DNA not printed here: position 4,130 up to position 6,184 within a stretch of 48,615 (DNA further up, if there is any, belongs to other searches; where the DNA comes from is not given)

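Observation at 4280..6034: Orphan 584-aa coiled-coil protein with an unassignable C-terminal domain, coupled to a nitroreductase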

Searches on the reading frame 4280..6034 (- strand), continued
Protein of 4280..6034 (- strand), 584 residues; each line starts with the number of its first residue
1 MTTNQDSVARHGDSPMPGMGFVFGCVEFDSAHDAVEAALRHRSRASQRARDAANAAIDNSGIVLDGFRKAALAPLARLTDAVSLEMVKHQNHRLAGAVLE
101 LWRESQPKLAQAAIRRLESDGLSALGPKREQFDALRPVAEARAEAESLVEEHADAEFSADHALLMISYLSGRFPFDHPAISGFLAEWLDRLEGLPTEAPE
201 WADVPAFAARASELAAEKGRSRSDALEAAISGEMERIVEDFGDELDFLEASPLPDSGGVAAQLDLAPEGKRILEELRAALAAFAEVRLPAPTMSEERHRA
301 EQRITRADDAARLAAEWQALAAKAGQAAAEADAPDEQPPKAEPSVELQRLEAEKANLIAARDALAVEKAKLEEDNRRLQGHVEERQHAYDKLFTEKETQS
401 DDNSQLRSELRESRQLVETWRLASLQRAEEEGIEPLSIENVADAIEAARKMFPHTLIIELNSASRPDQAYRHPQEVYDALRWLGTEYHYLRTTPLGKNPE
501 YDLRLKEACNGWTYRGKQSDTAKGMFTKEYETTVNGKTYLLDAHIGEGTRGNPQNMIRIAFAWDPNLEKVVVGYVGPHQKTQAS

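Call 92: find_related_loci(query=A2, collection=viral_contigs, flank=8000)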
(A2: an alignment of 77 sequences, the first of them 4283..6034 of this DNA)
Query A2 (584 aa) in viral_contigs; peptide patterns used: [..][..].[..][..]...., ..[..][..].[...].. (x = any residue, [..] = any of these).
27 stretches matched a pattern; 2 encode a relative of the query (tblastn E <= 1e-3); 2 distinct loci.
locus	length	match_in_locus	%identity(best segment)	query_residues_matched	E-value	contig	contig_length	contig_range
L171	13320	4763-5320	29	408-584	8e-19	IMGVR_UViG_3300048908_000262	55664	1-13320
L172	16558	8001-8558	29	408-584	9e-19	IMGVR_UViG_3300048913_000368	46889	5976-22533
